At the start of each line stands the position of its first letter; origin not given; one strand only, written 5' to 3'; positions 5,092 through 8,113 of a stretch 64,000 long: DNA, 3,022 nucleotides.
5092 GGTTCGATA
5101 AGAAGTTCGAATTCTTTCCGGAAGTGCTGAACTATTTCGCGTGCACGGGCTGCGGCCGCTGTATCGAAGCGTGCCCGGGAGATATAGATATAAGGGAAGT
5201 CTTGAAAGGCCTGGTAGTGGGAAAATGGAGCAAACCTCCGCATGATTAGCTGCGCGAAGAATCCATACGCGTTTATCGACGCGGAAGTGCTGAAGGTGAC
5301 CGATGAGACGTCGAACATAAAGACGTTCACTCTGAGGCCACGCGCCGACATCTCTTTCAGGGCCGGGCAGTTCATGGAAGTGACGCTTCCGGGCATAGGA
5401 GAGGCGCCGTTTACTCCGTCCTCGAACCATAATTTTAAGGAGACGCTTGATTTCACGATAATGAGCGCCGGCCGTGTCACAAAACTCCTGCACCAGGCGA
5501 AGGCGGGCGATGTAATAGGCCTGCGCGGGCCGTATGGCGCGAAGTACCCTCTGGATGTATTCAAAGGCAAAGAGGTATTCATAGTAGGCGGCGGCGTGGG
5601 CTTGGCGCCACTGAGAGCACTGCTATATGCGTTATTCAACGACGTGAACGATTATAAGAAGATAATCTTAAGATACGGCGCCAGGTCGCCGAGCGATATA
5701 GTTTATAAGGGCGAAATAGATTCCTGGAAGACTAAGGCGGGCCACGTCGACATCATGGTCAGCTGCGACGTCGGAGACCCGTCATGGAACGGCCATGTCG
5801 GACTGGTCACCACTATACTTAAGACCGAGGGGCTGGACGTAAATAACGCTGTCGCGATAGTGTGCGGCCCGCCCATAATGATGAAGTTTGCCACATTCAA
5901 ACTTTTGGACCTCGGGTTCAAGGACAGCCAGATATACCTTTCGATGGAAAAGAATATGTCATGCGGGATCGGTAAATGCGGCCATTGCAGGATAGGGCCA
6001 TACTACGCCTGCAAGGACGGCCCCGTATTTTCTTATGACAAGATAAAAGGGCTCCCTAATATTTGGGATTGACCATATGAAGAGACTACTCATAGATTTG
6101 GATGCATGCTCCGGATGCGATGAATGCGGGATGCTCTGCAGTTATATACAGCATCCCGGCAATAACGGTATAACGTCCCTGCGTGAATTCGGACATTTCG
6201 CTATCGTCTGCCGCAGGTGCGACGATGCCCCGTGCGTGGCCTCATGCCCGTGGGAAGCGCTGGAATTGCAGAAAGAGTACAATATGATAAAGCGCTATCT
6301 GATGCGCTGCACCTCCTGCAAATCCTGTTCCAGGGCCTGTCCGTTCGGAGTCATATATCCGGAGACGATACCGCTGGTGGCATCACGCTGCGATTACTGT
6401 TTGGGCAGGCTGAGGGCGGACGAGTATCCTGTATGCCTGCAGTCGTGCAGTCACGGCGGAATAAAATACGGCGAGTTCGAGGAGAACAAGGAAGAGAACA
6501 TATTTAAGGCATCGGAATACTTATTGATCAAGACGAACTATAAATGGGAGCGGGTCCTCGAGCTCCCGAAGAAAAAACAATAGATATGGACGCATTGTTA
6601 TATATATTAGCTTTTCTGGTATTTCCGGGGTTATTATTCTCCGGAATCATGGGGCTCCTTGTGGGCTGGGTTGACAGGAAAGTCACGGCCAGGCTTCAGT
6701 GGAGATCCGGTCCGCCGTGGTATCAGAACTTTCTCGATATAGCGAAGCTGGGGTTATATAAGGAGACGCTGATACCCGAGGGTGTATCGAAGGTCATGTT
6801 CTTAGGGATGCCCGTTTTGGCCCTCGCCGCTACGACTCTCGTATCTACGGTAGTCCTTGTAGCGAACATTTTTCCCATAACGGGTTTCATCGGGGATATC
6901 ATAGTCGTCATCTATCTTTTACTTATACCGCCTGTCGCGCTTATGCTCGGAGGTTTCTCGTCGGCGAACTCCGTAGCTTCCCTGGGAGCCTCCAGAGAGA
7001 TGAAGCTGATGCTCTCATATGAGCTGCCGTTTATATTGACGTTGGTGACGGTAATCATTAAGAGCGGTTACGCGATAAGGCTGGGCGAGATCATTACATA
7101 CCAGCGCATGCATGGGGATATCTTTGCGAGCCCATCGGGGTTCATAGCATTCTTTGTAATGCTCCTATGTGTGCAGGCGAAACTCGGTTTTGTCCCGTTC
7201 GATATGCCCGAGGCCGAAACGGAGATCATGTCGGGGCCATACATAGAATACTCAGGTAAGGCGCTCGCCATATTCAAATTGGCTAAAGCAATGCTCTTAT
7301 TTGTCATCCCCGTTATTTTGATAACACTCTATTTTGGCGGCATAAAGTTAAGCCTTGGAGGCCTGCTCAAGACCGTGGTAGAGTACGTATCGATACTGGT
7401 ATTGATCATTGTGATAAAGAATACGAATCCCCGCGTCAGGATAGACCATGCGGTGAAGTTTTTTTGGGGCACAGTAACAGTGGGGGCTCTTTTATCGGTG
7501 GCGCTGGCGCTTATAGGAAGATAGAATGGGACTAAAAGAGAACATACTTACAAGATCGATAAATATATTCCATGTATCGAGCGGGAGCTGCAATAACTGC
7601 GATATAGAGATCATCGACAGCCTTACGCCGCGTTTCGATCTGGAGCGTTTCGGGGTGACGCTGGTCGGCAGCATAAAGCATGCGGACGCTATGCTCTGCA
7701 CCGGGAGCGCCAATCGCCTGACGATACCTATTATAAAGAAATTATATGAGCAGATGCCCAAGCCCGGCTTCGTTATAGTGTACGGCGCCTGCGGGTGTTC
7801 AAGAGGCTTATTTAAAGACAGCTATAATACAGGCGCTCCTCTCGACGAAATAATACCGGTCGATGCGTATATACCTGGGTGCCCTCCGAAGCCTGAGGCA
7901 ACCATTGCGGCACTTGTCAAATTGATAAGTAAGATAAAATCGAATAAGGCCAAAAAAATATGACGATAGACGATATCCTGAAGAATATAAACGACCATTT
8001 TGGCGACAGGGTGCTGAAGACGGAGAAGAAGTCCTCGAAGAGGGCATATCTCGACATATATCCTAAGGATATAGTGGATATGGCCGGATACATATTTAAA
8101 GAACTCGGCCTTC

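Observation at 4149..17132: Group-4 Mbh/Mrp-type [NiFe]-hydrogenase operon fronted by a HydB/AsrA- and HydG/AsrB-like NAD(P)H/FAD/FeS module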

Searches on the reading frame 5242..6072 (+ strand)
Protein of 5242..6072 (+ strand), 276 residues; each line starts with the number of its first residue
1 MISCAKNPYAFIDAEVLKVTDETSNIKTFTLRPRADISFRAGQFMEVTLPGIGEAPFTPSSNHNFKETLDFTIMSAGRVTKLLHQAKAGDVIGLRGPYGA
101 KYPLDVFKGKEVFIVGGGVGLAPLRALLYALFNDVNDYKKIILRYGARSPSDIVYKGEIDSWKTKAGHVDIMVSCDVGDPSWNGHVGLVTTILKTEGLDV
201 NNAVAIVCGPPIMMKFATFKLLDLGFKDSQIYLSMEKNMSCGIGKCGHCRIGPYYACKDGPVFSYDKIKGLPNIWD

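Call 3: search_protein_families(library=pfam, proteins=[window:5242-6072:+])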
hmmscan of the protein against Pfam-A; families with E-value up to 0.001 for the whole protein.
window:5242-6072:+ (276 aa): 3 families
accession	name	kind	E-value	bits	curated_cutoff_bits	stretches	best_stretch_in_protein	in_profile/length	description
PF00175.26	NAD_binding_1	-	2.1e-17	64.2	22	1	115-217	2-107/109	Oxidoreductase NAD-binding domain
PF10418.14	DHODB_Fe-S_bind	-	1.4e-10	41.2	23.9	1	236-268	1-40/41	Iron-sulfur cluster binding domain of dihydroorotate dehydrogenase B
PF00970.30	FAD_binding_6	-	1e-07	32.6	21.1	1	17-100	5-96/99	Oxidoreductase FAD-binding domain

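Call 5: search_protein_families(library=ncbifam, proteins=[window:5242-6072:+])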
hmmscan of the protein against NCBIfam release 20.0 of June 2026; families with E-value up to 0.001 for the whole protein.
window:5242-6072:+ (276 aa): 27 families (the best 25 are shown)
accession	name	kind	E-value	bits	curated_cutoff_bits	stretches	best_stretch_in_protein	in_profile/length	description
TIGR02911.1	sulfite_red_B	equivalog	2e-66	223.7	288.6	1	12-270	6-258/261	anaerobic sulfite reductase subunit AsrB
NF006220.0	PRK08345.1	subfamily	9.4e-66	222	395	1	4-268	3-287/294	cytochrome-c3 hydrogenase subunit gamma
NF040830.1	sulfhyd_ShyC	equivalog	5.8e-58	196.3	600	1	7-266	2-279/288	NAD(P)-dependent hydrogenase/sulfhydrogenase 2 subunit gamma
NF040835.1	sulfhyd_HydG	equivalog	1.3e-54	185.4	650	1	3-275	9-291/292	NADPH-dependent hydrogenase/sulfhydrogenase 1 subunit gamma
NF000796.0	PRK00054.1-1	equivalog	1.6e-45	155.3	224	1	14-269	6-236/254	dihydroorotate dehydrogenase electron transfer subunit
NF000798.0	PRK00054.1-3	equivalog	1.6e-27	96.8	219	1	28-267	20-241/244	dihydroorotate dehydrogenase electron transfer subunit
NF000799.0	PRK00054.1-4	equivalog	1.6e-23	83.1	314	1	70-267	66-255/258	dihydroorotate dehydrogenase electron transfer subunit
NF045803.1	MethMoxFADbindMmoC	equivalog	2.6e-23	82.3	500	1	13-233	108-337/343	aromatic/alkene monooxygenase hydroxylase FAD-binding subunit MmoC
NF004862.0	PRK06222.1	subfamily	1.9e-22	80.1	220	1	33-267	22-247/281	sulfide/dihydroorotate dehydrogenase-like FAD/NAD-binding protein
NF009414.0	PRK12778.1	equivalog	7.5e-22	77.4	1103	1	33-268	22-248/752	bifunctional dihydroorotate dehydrogenase B NAD binding subunit/NADPH-dependent glutamate synthase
NF040810.1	BenC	equivalog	7.9e-22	77.8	430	1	6-231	99-325/333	benzoate 1,2-dioxygenase electron transfer component BenC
NF058606.1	GlBtMonoRdsGbcB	equivalog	4.7e-19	68.5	500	1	16-228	18-239/362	glycine betaine monooxygenase reductase subunit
NF000797.0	PRK00054.1-2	equivalog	1.4e-18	67.1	270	1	14-266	14-263/267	dihydroorotate dehydrogenase electron transfer subunit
TIGR01941.1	nqrF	equivalog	2.9e-18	66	295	1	75-233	238-400/405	NADH:ubiquinone reductase (Na(+)-transporting) subunit F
NF005963.0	PRK08051.1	equivalog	1.1e-15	57.6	230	1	12-221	4-214/233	NAD(P)H-flavin reductase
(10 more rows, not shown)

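Call 36: search_solved_structures(query=window:5242-6072:+, max_evalue=1e-8, show_alignments=2)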
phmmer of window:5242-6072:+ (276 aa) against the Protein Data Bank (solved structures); distinct sequences matched with E-value up to 1e-8: 27.
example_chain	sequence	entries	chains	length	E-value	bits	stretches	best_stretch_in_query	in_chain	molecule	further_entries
9nez_C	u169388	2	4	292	2.5e-52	181.2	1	6-275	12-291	Sulfhydrogenase 1 subunit gamma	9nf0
7rom_A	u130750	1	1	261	5.4e-17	65.2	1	57-237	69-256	NADH-cytochrome b5 reductase 1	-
7qty_A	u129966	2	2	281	2e-15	60.1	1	79-233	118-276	Na(+)-translocating NADH-quinone reductase subunit F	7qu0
4ylf_A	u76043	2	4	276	2.2e-15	60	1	32-267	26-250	Dihydroorotate dehydrogenase B (NAD(+)), electron transfer subunit homolog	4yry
5ksw_B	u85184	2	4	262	2.7e-15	59.7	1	41-263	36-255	Dihydroorotate dehydrogenase B (NAD(+)), electron transfer subunit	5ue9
1krh_A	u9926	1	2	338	2.1e-14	56.8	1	32-216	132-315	Benzoate 1,2-Dioxygenase Reductase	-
1ep1_B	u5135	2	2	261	6e-14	55.3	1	41-264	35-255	DIHYDROOROTATE DEHYDROGENASE B (PYRK SUBUNIT)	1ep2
1ep3_B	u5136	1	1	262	6e-14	55.2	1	41-264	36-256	DIHYDROOROTATE DEHYDROGENASE B (PYRK SUBUNIT)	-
8ad3_A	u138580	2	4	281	1.2e-13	54.2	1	76-233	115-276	Na(+)-translocating NADH-quinone reductase subunit F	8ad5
1tvc_A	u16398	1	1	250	1.3e-13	54.2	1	12-233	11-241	METHANE MONOOXYGENASE COMPONENT C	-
4u9u_A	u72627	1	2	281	1.3e-13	54.2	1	76-233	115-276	Na(+)-translocating NADH-quinone reductase subunit F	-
8ad4_A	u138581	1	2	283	1.3e-13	54.1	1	76-233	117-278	Na(+)-translocating NADH-quinone reductase subunit F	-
4uaj_A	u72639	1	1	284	1.3e-13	54.1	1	76-233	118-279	Na(+)-translocating NADH-quinone reductase subunit F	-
2eix_A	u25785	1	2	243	1.8e-13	53.7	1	21-232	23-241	NADH-cytochrome b5 reductase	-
8a1t_F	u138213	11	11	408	3.6e-13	52.7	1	76-233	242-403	Na(+)-translocating NADH-quinone reductase subunit F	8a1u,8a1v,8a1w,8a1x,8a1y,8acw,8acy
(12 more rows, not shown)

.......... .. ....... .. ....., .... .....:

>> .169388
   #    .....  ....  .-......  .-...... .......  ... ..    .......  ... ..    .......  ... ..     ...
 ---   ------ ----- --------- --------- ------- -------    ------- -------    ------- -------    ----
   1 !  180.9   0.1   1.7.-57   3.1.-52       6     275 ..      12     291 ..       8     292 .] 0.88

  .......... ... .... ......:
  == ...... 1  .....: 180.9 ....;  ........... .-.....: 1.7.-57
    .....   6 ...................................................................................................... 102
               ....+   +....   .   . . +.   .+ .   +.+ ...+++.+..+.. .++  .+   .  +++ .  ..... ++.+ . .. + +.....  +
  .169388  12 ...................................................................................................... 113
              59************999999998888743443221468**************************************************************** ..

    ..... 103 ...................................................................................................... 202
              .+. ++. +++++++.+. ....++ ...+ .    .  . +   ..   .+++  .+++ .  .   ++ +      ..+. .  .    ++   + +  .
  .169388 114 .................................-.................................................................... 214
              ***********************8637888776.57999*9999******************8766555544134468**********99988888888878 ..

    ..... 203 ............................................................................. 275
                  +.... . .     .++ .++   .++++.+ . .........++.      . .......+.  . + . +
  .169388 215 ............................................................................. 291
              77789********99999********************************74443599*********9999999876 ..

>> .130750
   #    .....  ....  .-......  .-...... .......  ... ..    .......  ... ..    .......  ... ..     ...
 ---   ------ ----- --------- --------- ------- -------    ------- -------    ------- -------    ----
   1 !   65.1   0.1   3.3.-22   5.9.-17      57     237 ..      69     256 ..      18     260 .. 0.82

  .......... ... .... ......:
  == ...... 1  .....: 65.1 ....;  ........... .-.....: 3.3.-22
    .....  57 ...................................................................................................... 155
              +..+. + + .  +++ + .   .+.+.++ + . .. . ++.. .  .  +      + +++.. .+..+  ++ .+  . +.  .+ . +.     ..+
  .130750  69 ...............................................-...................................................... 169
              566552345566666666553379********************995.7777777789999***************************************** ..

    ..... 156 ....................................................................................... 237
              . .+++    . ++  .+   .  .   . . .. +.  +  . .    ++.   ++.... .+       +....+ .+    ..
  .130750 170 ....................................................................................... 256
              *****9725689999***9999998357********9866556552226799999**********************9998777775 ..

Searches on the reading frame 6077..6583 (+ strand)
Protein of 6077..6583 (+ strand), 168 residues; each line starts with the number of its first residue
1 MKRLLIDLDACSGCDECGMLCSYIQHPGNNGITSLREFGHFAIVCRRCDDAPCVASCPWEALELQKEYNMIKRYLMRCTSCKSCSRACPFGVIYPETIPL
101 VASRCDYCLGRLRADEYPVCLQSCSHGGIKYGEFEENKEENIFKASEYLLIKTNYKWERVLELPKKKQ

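Call 3: search_protein_families(library=pfam, proteins=[window:6077-6583:+])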
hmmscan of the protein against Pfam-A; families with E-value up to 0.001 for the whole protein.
window:6077-6583:+ (168 aa): 7 families
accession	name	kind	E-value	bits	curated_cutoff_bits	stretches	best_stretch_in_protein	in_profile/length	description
PF13247.11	Fer4_11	-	4.3e-13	49.7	26.2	1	41-133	6-99/100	4Fe-4S dicluster domain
PF12838.12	Fer4_7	-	1.4e-08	35.5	27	1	45-92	2-52/52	4Fe-4S dicluster domain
PF13237.11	Fer4_10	-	5.2e-07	29.9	25.5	1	44-89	8-53/53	4Fe-4S dicluster domain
PF13484.11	Fer4_16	-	2.4e-06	28.7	30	0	77-105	1-29/66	4Fe-4S double cluster binding domain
PF13187.11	Fer4_9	-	4.9e-06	26.9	27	1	45-92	2-51/52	4Fe-4S dicluster domain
PF00037.32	Fer4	-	2.1e-05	24.6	21.1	1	77-94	7-24/24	4Fe-4S binding domain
PF14697.11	Fer4_21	-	4.5e-05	23.9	35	0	45-91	8-55/59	4Fe-4S dicluster domain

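Call 5: search_protein_families(library=ncbifam, proteins=[window:6077-6583:+])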
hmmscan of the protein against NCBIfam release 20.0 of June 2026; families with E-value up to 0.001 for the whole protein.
window:6077-6583:+ (168 aa): 28 families (the best 25 are shown)
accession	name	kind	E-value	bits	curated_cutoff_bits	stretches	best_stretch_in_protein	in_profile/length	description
TIGR02951.1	DMSO_dmsB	equivalog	2.9e-18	66.4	214.1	1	40-139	59-158/161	DMSO/selenate family reductase complex B subunit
NF011569.0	PRK14993.1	equivalog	5.8e-14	52.1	416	1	4-137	46-191/244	tetrathionate reductase subunit TtrB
NF045766.1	PhenlGlyoxDHPadI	equivalog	1.3e-13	50.5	700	1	6-133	9-137/443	NADH-dependent phenylglyoxylate dehydrogenase subunit beta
NF009451.0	PRK12809.1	equivalog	6.2e-13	47.9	1154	1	41-126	52-131/639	formate-dependent uric acid utilization protein YgfT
NF009408.0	PRK12769.1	equivalog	1.9e-12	46.1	1003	1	9-126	10-139/659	formate-dependent uric acid utilization protein AegA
TIGR03149.1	cyt_nit_nrfC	equivalog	2.2e-12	46.8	377.6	1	37-140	86-190/225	cytochrome c nitrite reductase Fe-S protein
NF007658.0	PRK10330.1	equivalog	6.6e-12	45.3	260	1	7-95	8-106/181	electron transport protein HydN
NF008134.0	PRK10882.1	equivalog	1.6e-11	43.9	263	1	37-140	105-214/329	hydrogenase 2 operon protein HybA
TIGR03478.1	DMSO_red_II_bet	subfamily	1.5e-10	40.5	480.7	1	40-146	126-231/321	DMSO reductase family type II enzyme, iron-sulfur subunit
NF045797.1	DsrO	equivalog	4.2e-10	39.4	200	1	40-139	98-207/235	sulfate reduction electron transfer complex DsrMKJOP subunit DsrO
NF041715.1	arsenate_red_ArrB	equivalog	7.9e-10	38.7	450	1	4-94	5-105/233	arsenate respiratory reductase iron-sulfur subunit ArrB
TIGR01582.1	FDH-beta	equivalog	1.9e-09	37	334.7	1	44-140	92-188/283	formate dehydrogenase subunit beta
NF042979.1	EthbenzDh_ebdB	equivalog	2e-08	33.5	740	1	38-144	146-251/354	ethylbenzene dehydrogenase subunit beta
NF038196.1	ferrodoxin_EFR1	subfamily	2.2e-08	34.4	75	1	77-139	185-239/242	EFR1 family ferrodoxin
NF041782.1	mnquin_red_QrcC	equivalog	2.8e-08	33.7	400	1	42-92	62-115/239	menaquinone reductase iron-sulfur cluster-binding subunit QrcC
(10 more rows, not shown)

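Call 63: search_solved_structures(query=window:6077-6583:+, max_evalue=0.00001)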
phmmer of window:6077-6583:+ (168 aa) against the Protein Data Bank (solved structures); distinct sequences matched with E-value up to 0.00001: 18.
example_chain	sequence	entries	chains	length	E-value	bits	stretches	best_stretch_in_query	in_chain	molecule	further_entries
6cz7_B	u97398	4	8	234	4.1e-12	49.3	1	4-93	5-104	4Fe-4S ferredoxin, iron-sulfur binding domain protein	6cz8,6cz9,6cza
7qv7_A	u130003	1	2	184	1.7e-11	47.3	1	5-93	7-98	Hydrogen dependent carbon dioxide reductase subunit HycB3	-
8c0z_C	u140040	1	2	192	1.7e-11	47.3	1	2-131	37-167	Iron-sulfur cluster-binding protein potential subunit of aldehyde oxidoreductase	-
9mqx_E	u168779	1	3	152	9.2e-11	44.9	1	2-126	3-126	Fe-S-cluster-containing hydrogenase subunit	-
2vpw_B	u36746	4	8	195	3.4e-10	43.1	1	4-144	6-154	NRFC PROTEIN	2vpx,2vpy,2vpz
2ivf_B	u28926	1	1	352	1.5e-09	40.9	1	38-133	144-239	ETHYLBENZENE DEHYDROGENASE BETA-SUBUNIT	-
4ydd_B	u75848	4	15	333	1e-08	38.2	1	37-145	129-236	DMSO reductase family type II enzyme, iron-sulfur subunit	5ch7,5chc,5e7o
7z0s_B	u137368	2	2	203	2.4e-08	37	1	4-93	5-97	Formate hydrogenlyase subunit 2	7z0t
9sw6_G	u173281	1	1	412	1.7e-07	34.2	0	45-94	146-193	Polyferredoxin protein MvhB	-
6x6u_B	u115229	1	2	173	1.9e-07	34.1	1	4-124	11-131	Oxidoreductase, Fe-S subunit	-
7qv7_B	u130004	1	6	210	2e-07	34.1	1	36-93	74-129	Hydrogen dependent carbon dioxide reductase subunit HycB4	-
6x1o_B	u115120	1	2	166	2e-07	34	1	4-124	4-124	Oxidoreductase, Fe-S subunit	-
1kqf_B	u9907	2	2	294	3.9e-07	33.1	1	45-137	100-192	FORMATE DEHYDROGENASE, NITRATE-INDUCIBLE, IRON-SULFUR SUBUNIT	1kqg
30gj_B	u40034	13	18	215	1.1e-06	31.6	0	41-136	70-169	Formate dehydrogenase, beta subunit, putative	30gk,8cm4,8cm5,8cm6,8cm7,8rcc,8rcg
8rc8_B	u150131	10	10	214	1.2e-06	31.6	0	41-136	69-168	Formate dehydrogenase, beta subunit, putative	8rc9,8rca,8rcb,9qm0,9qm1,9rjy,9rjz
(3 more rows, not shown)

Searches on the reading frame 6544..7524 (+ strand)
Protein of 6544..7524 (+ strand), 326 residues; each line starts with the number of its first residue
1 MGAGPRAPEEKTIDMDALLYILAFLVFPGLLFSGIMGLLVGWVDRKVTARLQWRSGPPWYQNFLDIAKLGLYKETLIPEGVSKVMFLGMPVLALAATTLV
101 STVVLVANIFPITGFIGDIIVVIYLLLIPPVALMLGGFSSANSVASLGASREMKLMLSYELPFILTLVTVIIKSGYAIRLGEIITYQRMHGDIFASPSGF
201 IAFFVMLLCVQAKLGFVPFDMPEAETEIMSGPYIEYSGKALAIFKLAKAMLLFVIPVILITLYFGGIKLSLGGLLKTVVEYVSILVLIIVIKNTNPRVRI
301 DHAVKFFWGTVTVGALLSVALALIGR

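Call 3: search_protein_families(library=pfam, proteins=[window:6544-7524:+])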
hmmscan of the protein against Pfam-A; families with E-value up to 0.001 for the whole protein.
window:6544-7524:+ (326 aa): 1 family
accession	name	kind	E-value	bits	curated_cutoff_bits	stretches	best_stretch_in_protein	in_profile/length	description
PF00146.26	NADHdh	-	6e-62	210.1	27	1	33-321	10-296/298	NADH dehydrogenase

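Call 5: search_protein_families(library=ncbifam, proteins=[window:6544-7524:+])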
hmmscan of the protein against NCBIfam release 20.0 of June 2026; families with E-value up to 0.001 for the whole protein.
window:6544-7524:+ (326 aa): 7 families
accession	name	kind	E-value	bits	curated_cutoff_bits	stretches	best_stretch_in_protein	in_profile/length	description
NF004741.0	PRK06076.1-2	equivalog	3.7e-49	167.7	305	1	20-324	20-331/337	NADH-quinone oxidoreductase subunit NuoH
NF004740.0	PRK06076.1-1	equivalog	2.2e-30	106.3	399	1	31-316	23-310/325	NADH-quinone oxidoreductase subunit NuoH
NF040610.1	F420_dehyd_FpoH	exception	1.6e-29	103.3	475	1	29-322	21-332/339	F420H2 dehydrogenase subunit FpoH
NF004745.0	PRK06076.1-6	equivalog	7e-27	94.5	450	1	39-316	32-323/341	NADH-quinone oxidoreductase subunit NuoH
NF004744.0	PRK06076.1-5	equivalog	2.5e-26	92.7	542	1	30-269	37-282/372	NADH-quinone oxidoreductase subunit NuoH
NF004743.0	PRK06076.1-4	equivalog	9.9e-25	87.3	494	1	30-311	24-327/433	NADH-quinone oxidoreductase subunit NuoH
NF004742.0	PRK06076.1-3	equivalog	4.5e-22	78.7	531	1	44-310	46-332/356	NADH-quinone oxidoreductase subunit NuoH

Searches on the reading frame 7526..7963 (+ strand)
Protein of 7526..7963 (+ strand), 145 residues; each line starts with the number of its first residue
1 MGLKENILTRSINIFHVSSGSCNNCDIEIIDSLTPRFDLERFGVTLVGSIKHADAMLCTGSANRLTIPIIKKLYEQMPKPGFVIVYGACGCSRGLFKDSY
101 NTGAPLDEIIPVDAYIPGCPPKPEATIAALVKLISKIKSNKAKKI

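Call 3: search_protein_families(library=pfam, proteins=[window:7526-7963:+])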
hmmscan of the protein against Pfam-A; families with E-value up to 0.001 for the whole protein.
window:7526-7963:+ (145 aa): 1 family
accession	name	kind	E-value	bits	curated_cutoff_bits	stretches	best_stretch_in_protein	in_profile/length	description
PF01058.29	Oxidored_q6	-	1.6e-25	89.8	27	1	22-133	1-128/128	NADH ubiquinone oxidoreductase, 20 Kd subunit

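Call 5: search_protein_families(library=ncbifam, proteins=[window:7526-7963:+])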
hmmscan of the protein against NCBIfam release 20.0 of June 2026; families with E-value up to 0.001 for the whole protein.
window:7526-7963:+ (145 aa): 16 families
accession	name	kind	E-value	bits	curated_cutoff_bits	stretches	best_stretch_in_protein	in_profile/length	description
NF005012.1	PRK06411.1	subfamily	7.2e-39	133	116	1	14-143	36-164/166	NADH-quinone oxidoreductase subunit NuoB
TIGR01957.1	nuoB_fam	subfamily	2.5e-35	121.5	142.7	1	10-139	15-144/145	NADH-quinone oxidoreductase subunit B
NF011394.0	PRK14819.1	equivalog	2.7e-32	112.3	312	1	16-143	35-162/264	NADH-quinone oxidoreductase subunit B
NF011393.0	PRK14818.1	equivalog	6.5e-31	107.2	255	1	8-142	27-160/173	NADH dehydrogenase subunit B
NF011390.0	PRK14815.1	equivalog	1.5e-30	105.8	281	1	23-144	43-164/183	NADH dehydrogenase subunit B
NF011391.0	PRK14816.1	equivalog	1.6e-30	106.2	283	1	22-141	61-181/196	NADH-quinone oxidoreductase subunit B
NF009808.0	PRK13292.1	equivalog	3.3e-28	98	1156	1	22-141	36-153/791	NADH-quinone oxidoreductase subunit B/C/D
NF011395.0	PRK14820.1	equivalog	1.3e-27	96.7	263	1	21-142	43-162/180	NADH-quinone oxidoreductase subunit B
NF011392.0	PRK14817.1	equivalog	2.1e-27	96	271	1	23-143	46-166/182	NADH-quinone oxidoreductase subunit B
NF011389.0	PRK14814.1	equivalog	8.7e-26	90.8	285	1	23-140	43-160/186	NADH dehydrogenase subunit B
NF011388.0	PRK14813.1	equivalog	8.8e-25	87.7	294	1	23-140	38-156/189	NADH dehydrogenase subunit B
TIGR03294.1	FrhG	equivalog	1.6e-06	28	245.5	1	50-134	48-141/228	coenzyme F420 hydrogenase subunit gamma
NF045875.1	F420_non_VhuG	exception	2.3e-05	23.8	450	1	103-145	133-175/286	F420-non-reducing hydrogenase subunit VhuG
TIGR00391.1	hydA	subfamily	0.00039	19.7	179.5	1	48-134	121-208/365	hydrogenase small subunit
NF007779.0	PRK10468.1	equivalog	0.00056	19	659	1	67-139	135-211/372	hydrogenase 2 small subunit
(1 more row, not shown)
